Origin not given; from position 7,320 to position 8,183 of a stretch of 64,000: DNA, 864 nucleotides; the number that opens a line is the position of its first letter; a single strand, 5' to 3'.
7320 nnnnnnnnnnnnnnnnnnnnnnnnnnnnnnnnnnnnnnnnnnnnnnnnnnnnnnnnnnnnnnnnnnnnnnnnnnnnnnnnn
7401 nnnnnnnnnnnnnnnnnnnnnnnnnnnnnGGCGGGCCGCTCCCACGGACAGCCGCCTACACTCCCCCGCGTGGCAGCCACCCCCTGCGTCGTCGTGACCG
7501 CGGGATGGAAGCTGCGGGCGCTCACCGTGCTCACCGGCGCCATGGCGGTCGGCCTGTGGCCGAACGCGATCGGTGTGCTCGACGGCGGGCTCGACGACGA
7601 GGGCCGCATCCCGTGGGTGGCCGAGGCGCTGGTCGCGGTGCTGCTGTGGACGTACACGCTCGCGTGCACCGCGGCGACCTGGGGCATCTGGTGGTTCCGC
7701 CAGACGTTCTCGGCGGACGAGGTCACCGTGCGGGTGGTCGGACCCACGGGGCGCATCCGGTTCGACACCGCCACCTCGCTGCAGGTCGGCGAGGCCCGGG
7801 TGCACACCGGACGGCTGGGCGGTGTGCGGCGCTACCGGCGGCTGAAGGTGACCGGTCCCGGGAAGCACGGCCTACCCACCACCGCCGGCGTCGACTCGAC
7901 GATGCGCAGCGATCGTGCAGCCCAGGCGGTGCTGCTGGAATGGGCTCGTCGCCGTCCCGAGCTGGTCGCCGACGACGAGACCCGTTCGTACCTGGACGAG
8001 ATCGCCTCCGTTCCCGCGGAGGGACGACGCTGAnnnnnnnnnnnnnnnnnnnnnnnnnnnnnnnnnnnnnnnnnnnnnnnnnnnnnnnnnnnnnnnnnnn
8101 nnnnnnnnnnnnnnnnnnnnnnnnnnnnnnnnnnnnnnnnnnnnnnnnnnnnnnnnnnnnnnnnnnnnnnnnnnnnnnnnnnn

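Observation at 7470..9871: Translationally coupled operon (membrane protein, TrmH-family RNA methyltransferase, Arr) beside a VanY-like peptidase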

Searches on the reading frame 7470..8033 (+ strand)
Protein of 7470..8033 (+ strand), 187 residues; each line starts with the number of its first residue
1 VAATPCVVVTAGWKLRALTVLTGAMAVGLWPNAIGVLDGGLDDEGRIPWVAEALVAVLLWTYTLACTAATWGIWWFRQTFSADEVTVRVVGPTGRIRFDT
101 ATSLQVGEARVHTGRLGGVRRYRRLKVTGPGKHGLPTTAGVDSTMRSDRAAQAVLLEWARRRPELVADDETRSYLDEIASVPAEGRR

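Call 3: search_protein_families(library=pfam, proteins=[window:7470-8033:+], max_evalue=0.01)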
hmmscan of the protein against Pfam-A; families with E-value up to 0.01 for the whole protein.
window:7470-8033:+ (187 aa): 0 families

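Call 4: search_protein_families(library=ncbifam, proteins=[window:7470-8033:+], max_evalue=0.01)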
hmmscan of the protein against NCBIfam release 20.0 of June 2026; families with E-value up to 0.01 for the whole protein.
window:7470-8033:+ (187 aa): 0 families

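Call 10: find_homologous_proteins(query=window:7470-8030:+, max_evalue=0.001)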
Query window:7470-8030:+ (187 aa): 4 proteins with E <= 0.001 among 581 candidates.
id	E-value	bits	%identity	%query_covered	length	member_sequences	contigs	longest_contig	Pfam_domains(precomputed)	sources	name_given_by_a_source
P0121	8.0e-116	402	98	100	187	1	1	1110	-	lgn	-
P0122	1.9e-105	368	91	100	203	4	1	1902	-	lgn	-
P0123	7.2e-103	360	91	95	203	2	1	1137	-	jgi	jgi:hypothetical protein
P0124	5.3e-79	282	74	96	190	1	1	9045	-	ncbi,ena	-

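Call 16: find_encoding_contigs(protein=P0124, flank=9000, max_places=3)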
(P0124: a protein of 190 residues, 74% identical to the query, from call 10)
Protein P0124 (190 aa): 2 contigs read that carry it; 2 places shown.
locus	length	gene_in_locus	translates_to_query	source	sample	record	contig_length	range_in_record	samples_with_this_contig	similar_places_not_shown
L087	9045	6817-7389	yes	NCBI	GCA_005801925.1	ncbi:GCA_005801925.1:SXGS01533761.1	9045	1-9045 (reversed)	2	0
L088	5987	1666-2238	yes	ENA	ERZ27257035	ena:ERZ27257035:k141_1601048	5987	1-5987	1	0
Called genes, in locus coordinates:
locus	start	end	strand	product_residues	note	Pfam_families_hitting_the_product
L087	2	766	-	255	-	?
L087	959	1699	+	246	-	PF13489:Methyltransf_23, PF13847:Methyltransf_31, PF08241:Methyltransf_11, PF08242:Methyltransf_12, PF13649:Methyltransf_25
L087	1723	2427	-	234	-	PF05050:Methyltransf_21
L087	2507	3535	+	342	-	PF00962:A_deaminase, PF19326:AMP_deaminase (weak)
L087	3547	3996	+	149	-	PF12120:Arr-ms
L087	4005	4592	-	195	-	PF02557:VanY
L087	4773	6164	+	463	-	-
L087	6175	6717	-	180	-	PF08719:NADAR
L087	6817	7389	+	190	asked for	-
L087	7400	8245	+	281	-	PF22435:MRM3-like_sub_bind, PF22655:SpoU_sub_bind_like, PF00588:SpoU_methylase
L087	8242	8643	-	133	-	PF01042:Ribonuc_L-PSP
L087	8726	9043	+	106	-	?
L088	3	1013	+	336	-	?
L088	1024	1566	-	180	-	PF08719:NADAR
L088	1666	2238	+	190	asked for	-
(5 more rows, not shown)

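Call 17: find_encoding_contigs(protein=P0122, flank=5000, max_places=4)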
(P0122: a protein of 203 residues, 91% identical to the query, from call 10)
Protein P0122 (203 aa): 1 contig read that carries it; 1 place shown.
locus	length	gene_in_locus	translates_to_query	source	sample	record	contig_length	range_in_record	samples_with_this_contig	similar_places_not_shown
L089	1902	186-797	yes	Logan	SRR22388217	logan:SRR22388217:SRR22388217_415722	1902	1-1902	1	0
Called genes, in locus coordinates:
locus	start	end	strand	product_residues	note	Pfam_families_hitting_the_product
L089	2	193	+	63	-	?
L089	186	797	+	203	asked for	-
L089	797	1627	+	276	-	PF22435:MRM3-like_sub_bind, PF22655:SpoU_sub_bind_like, PF00588:SpoU_methylase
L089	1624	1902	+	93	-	?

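Call 42: search_protein_families(library=pfam, proteins=[window:7470-8030:+], max_evalue=10)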
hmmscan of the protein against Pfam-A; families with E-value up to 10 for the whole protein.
window:7470-8030:+ (187 aa): 0 families

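Call 53: search_protein_representatives(protein=window:7470-8030:+)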
Query: 187 residues. Proteins with E-value up to 0.001 (for the whole library): 11; up to 1e-10: 9; up to 1e-30: 1. The best 11 are listed.
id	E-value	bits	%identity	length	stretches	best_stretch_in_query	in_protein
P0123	2.3e-103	359.9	91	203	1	2-180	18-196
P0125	1.5e-26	109.4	40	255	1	6-172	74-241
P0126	1.4e-22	96.4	43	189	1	7-177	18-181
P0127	6.2e-21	91.0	41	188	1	7-174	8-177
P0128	4.9e-18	81.6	35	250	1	9-176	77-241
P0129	3.5e-16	75.5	35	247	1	6-174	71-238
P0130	2.8e-12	62.8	37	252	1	7-171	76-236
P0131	1.7e-11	60.3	36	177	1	40-174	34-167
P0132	3.1e-11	59.4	36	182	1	13-171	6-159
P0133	5.2e-09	52.2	35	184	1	6-171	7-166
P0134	4.0e-06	42.7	32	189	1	6-184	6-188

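Call 54: find_encoding_contigs(protein=P0126, flank=5000, max_places=3)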
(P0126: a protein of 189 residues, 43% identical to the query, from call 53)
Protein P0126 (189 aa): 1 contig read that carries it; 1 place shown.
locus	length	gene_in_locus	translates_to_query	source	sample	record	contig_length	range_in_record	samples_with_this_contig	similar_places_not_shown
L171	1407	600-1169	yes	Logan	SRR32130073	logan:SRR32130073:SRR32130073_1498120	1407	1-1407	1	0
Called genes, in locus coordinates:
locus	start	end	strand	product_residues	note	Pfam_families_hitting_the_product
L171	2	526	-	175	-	?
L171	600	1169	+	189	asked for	-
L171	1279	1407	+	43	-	?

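Call 55: find_encoding_contigs(protein=P0125, flank=5000, max_places=3)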
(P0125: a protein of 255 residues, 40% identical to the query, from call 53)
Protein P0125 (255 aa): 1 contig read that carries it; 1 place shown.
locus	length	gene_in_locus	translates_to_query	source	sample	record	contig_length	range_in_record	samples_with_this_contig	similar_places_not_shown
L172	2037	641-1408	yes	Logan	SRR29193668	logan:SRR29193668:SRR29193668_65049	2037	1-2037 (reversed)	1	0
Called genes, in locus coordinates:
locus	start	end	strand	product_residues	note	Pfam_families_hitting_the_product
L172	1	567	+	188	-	?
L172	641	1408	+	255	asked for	-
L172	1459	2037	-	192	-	?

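Call 65: predict_structure(alignment_id=A2)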
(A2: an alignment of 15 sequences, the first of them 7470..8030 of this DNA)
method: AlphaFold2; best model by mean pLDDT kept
length: 187 residues; sequences in the alignment: 15
mean_pLDDT: 85.2   pTM: 0.74
mean pLDDT of the five models: 85.2, 84.9, 84.5, 83.8, 81.2
residues with pLDDT >= 90: 81; 70-90: 88; 50-70: 14; < 50: 4
segments of 3 or more residues with pLDDT < 50: none
pLDDT, mean of each block of 10 residues (from residue 1): 79 85 81 73 73 84 86 89 89 91 93 74 93 89 91 95 95 93 57
secondary structure, 60 per line:
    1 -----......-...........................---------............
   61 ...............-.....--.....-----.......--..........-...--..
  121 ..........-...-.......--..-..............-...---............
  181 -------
elements in order: E6-11 H13-39 H49-75 E77-81 E84-88 E94-97 E103-112 E119-130 E136-142 H148-161 H169-180

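Call 69: fold_search(model_id=the predicted structure, library=pdb)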
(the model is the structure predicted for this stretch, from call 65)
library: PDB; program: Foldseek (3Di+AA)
matches with E <= 10: 291; with E <= 0.001: 0
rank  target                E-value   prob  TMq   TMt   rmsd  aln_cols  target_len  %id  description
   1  5umu_A                3.9e-02  0.63  0.26  0.20  14.6       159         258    8  Crystal structure of the middle double PH domain of human FACT complex subunit SPT16 (released 2018-01-31)
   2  4z2m_B                4.6e-02  0.60  0.27  0.20  14.5       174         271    9  Crystal structure of human SPT16 Mid-AID/H3-H4 tetramer FACT Histone complex (released 2016-03-09)
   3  4ifs                  7.4e-02  0.85  0.28  0.23   5.2        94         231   12  Crystal structure of the hSSRP1 Middle domain (released 2014-01-29)
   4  9eh2_x                7.4e-02  0.57  0.27  0.12  13.1       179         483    7  RNA polymerase II-DSIF-SPT6-PAF1c-TFIIS-IWS1-SETD2-FACT nucleosome upstream (released 2024-12-18)
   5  3to1_A                8.3e-02  0.90  0.25  0.23   5.8        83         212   12  Two surfaces on Rtt106 mediate histone binding and chaperone activity (released 2011-12-21)
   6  3tvv_A                8.8e-02  0.89  0.27  0.22   5.8        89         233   13  Structure of the tandem PH domains of Rtt106 (residues 68-315) (released 2012-02-01)
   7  4z2n                  8.8e-02  0.69  0.26  0.20  12.1       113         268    9  Crystal structure of human FACT SPT16 middle domain (released 2016-03-09)
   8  3gyo                  9.3e-02  0.77  0.24  0.21   6.4        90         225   12  Se-Met Rtt106p (released 2009-12-08)
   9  8yjm_A                9.3e-02  0.69  0.26  0.18  12.0       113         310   10  Structure of human SPT16 MD-CTD and MCM2 HBD chaperoning a histone H3-H4 tetramer and a single chain H2B-H2A chimera (released 2024-03-20)
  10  2gcj_C                1.6e-01  0.89  0.29  0.24   4.4        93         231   15  Crystal Structure of the Pob3 middle domain (released 2006-05-23)
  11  3gyp                  1.7e-01  0.60  0.23  0.20   6.4        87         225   11  Rtt106p (released 2009-12-08)
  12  2gcj_A                1.8e-01  0.82  0.28  0.24   5.4        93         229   14  Crystal Structure of the Pob3 middle domain (released 2006-05-23)
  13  4ioy                  1.9e-01  0.33  0.26  0.21  14.4       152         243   10  Structure of the Spt16 Middle Domain Reveals Functional Features of the Histone Chaperone FACT (released 2013-02-20)
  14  5xd8_B                1.9e-01  0.30  0.20  0.12  10.3        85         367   15  Crystal structure analysis of 3,6-anhydro-L-galactonate cycloisomerase (released 2017-09-27)
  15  1mdl                  2.1e-01  0.33  0.19  0.12   7.6        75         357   15  MANDELATE RACEMASE MUTANT K166R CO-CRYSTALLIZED WITH (R)-MANDELATE (released 1996-10-14)
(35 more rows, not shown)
